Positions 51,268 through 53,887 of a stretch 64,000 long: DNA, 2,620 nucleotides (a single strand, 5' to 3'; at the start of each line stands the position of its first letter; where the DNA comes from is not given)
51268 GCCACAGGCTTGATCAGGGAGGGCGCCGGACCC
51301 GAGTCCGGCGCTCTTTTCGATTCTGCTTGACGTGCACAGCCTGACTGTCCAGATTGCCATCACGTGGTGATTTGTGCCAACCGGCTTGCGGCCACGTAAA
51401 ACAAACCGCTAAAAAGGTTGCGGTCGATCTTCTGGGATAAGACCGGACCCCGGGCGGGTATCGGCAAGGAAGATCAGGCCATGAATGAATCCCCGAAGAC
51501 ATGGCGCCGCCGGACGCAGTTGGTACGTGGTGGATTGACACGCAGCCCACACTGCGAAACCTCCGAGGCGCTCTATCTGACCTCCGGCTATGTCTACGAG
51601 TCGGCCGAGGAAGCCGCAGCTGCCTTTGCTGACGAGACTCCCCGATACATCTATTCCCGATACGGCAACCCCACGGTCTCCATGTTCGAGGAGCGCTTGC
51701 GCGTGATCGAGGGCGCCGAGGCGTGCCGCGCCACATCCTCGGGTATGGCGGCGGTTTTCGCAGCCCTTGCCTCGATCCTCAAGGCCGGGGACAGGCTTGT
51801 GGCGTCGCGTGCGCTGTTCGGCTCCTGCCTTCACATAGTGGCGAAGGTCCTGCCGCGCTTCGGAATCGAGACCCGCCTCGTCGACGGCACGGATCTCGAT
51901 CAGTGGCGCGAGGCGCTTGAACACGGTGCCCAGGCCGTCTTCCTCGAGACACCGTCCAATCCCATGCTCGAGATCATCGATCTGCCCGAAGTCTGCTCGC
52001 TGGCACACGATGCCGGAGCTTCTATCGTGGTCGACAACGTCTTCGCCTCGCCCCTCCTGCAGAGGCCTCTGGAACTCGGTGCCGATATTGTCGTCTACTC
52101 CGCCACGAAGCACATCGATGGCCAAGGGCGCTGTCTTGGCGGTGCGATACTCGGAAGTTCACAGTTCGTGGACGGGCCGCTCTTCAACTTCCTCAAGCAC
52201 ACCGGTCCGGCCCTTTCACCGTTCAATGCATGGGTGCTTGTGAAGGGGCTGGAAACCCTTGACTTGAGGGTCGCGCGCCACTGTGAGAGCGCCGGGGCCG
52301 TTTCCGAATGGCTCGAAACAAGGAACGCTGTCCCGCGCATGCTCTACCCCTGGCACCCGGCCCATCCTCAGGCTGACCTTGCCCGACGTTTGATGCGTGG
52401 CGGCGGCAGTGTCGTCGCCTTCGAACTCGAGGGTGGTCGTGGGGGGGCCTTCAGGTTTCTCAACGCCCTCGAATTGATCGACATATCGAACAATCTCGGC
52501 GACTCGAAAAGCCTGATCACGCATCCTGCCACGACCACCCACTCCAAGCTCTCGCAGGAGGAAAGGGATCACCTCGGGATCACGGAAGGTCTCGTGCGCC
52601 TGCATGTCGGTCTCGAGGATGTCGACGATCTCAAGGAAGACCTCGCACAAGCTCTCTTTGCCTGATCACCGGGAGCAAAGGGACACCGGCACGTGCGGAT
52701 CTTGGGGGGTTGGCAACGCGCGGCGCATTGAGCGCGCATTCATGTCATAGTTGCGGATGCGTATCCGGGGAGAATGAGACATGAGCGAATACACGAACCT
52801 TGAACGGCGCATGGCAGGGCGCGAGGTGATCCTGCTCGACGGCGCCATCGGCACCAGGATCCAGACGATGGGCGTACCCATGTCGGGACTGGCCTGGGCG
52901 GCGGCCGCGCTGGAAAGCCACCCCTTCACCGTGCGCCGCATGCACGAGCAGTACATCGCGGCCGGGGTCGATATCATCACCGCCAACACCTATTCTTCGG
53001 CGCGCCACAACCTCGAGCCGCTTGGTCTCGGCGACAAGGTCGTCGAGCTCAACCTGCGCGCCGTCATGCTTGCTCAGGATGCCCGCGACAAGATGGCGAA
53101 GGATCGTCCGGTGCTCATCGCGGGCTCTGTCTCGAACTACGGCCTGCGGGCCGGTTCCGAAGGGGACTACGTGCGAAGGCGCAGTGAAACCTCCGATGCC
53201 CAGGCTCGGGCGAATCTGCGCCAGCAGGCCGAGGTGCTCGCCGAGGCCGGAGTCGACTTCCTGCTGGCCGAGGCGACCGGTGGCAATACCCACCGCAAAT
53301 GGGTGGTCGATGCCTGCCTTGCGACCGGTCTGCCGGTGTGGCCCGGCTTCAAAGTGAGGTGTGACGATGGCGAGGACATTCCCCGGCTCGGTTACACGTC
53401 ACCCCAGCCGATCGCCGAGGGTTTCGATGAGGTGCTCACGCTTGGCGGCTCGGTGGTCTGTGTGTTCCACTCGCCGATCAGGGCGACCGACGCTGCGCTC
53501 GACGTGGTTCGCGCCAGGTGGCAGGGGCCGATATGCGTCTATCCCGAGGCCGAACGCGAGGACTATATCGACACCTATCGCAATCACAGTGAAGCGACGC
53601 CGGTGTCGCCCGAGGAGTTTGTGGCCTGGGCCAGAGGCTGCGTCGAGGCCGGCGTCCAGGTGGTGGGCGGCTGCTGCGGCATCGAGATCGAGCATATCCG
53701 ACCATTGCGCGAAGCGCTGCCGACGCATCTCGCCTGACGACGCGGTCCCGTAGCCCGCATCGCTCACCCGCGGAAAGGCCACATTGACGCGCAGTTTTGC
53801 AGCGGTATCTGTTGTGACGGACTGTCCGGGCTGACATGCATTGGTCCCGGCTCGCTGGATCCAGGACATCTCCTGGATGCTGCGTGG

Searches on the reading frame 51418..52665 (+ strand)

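Call 19: search_protein_families(library=pfam, proteins=[window:51418-52665:+], max_evalue=0.001)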
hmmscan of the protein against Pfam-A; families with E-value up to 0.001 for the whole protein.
window:51418-52665:+ (415 aa): 4 families
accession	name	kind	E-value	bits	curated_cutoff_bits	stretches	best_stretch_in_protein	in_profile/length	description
PF01053.26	Cys_Met_Meta_PP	-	5.6e-128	427.2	27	1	33-413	2-380/381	Cys/Met metabolism PLP-dependent enzyme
PF00155.27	Aminotran_1_2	-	7.9e-05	22.4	19.7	1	106-215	71-194/361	Aminotransferase class I and II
PF00266.25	Aminotran_5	-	0.00011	21.7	21.5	1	104-232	68-202/371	Aminotransferase class-V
PF02347.22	GDC-P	-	0.00042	19.7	26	1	105-230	136-257/429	Glycine cleavage system P-protein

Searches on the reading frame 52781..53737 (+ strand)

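Call 19: search_protein_families(library=pfam, proteins=[window:52781-53737:+], max_evalue=0.001)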
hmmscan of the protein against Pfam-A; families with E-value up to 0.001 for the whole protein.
window:52781-53737:+ (318 aa): 1 family
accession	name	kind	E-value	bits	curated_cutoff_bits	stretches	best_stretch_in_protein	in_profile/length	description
PF02574.22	S-methyl_trans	-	9.3e-45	154.1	22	1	18-313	2-283/283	Homocysteine S-methyltransferase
